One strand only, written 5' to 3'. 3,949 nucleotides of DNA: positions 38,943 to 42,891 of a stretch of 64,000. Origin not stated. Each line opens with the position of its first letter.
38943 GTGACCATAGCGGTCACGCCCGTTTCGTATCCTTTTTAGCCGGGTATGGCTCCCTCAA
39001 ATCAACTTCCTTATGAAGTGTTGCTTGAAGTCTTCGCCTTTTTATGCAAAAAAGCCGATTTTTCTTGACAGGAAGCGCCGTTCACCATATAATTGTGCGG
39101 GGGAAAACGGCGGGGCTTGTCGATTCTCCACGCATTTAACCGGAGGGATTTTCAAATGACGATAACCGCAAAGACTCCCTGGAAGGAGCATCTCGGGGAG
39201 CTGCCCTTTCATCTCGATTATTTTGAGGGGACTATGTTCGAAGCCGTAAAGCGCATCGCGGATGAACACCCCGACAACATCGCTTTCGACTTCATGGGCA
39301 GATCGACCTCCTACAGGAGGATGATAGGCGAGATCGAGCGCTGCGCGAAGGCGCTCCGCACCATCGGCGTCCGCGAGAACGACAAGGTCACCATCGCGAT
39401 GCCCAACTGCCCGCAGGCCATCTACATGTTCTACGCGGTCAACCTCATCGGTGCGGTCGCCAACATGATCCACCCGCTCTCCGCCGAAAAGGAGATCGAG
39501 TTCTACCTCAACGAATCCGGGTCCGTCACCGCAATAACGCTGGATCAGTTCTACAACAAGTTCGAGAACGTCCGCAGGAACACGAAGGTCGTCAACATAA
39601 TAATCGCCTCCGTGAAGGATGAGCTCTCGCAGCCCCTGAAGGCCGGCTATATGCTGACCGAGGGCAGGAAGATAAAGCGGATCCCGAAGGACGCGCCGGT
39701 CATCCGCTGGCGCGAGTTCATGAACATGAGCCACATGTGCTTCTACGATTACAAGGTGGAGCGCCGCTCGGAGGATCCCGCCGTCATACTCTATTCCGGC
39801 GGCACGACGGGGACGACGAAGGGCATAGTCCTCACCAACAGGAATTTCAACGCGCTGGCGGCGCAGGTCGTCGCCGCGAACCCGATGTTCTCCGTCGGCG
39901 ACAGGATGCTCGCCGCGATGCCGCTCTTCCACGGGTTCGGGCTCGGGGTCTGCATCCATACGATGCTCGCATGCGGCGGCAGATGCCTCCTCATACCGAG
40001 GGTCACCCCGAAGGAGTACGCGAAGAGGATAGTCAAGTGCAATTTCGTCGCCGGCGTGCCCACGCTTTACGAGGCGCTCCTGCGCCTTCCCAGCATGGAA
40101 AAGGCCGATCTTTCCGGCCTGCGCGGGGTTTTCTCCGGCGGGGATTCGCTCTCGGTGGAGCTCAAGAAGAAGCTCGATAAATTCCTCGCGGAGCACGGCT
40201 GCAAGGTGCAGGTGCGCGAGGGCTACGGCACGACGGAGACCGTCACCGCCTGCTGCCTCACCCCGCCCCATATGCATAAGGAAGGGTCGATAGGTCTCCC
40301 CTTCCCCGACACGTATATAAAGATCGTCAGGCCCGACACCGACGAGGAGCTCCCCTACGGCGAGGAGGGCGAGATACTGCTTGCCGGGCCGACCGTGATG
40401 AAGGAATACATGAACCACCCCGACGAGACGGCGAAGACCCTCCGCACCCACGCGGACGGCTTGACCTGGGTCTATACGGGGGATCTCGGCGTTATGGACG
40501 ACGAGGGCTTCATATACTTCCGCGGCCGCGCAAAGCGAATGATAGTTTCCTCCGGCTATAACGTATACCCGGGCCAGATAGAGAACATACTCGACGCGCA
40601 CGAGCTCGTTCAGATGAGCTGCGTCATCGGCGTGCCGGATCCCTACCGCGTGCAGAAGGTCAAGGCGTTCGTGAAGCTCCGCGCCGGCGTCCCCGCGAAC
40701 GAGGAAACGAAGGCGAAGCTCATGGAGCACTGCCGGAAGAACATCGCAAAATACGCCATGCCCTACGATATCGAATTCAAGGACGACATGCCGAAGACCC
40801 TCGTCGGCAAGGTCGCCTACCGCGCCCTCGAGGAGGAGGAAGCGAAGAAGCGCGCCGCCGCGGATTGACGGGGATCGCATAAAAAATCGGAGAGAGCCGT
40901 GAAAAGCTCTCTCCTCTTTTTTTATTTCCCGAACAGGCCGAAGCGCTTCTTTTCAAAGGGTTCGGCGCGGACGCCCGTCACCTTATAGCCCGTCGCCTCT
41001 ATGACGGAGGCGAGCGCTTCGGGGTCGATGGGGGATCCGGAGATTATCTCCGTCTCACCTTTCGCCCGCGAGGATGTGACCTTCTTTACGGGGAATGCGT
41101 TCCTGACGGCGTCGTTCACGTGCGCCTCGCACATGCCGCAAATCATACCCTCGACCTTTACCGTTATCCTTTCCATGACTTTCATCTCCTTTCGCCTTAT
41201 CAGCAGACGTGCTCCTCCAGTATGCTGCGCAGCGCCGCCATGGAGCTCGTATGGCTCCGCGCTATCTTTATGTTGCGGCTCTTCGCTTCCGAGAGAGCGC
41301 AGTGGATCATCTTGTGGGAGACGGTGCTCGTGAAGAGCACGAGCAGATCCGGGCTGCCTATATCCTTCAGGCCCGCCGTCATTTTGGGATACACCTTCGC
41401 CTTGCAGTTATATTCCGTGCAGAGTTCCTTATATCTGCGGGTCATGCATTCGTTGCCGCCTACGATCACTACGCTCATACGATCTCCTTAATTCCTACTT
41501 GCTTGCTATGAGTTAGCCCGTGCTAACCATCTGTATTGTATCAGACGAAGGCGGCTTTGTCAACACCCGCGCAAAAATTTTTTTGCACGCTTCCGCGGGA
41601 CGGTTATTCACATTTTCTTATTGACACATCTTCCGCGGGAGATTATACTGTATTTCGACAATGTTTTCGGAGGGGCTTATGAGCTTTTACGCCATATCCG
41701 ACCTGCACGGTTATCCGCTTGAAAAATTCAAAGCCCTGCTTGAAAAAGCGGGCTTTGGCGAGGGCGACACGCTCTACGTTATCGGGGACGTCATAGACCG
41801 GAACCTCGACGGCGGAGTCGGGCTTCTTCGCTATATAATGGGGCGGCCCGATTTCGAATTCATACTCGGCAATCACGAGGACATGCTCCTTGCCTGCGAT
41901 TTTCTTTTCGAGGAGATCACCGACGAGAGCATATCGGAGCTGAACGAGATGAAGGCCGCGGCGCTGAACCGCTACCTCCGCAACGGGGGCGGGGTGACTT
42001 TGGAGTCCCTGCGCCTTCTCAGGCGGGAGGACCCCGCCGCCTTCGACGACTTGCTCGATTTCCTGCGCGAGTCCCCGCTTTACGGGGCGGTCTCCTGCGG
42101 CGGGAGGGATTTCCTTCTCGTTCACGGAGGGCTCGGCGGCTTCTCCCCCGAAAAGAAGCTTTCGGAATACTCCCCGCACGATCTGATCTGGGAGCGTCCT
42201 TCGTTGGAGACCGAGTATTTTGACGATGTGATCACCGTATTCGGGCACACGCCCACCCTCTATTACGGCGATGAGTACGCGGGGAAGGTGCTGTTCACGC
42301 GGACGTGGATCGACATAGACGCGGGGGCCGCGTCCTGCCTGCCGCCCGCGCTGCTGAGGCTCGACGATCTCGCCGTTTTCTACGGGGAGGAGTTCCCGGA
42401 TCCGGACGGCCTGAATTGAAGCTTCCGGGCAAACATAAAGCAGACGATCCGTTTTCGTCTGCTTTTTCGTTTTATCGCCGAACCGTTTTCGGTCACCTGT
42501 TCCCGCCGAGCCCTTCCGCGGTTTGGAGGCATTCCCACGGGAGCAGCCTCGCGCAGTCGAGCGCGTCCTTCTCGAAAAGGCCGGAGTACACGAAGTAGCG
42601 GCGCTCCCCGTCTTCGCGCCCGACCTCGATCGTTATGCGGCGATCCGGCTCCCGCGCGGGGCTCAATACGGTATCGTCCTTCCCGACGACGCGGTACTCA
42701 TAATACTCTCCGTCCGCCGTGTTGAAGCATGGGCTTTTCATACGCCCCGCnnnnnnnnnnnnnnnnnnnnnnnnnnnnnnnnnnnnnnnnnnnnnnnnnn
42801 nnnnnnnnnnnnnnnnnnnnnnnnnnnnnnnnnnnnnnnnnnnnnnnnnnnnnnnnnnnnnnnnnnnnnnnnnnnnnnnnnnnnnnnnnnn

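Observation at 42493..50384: Eight-gene, sigma-factor-less partner-switching-like operon linking envelope sensors to a VanX-like dipeptidase and a (p)ppGpp-hydrolase-like HD protein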

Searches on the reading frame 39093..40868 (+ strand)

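Call 65: search_protein_families(library=pfam, proteins=[window:39093-40868:+], max_evalue=0.001)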
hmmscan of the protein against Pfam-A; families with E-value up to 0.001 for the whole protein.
window:39093-40868:+ (591 aa): 2 families
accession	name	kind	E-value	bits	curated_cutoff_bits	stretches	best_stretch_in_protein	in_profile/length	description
PF00501.34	AMP-binding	-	1.3e-78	265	29.9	1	54-439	3-383/384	AMP-binding enzyme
PF13193.12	AMP-binding_C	-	7.4e-18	65.7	24.5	1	495-573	1-76/76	AMP-binding enzyme C-terminal domain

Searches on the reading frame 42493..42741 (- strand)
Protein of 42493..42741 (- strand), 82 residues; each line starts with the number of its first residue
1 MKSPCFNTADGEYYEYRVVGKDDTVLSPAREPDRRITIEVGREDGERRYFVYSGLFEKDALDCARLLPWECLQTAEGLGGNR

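Call 4: search_protein_families(library=pfam, proteins=[window:42493-42741:-], max_evalue=0.01)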
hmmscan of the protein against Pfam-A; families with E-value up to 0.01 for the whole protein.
window:42493-42741:- (82 aa): 0 families

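Call 5: search_protein_families(library=ncbifam, proteins=[window:42493-42741:-], max_evalue=0.01)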
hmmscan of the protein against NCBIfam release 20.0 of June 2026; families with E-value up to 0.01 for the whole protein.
window:42493-42741:- (82 aa): 0 families

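Call 78: search_protein_families(library=pfam, proteins=[window:42493-42741:-], max_evalue=5)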
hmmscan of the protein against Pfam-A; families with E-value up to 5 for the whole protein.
window:42493-42741:- (82 aa): 1 family
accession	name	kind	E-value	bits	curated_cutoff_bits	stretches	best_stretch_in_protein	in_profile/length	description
PF19482.4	DUF6018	-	0.29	11.6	25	1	34-62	34-62/117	Family of unknown function (DUF6018)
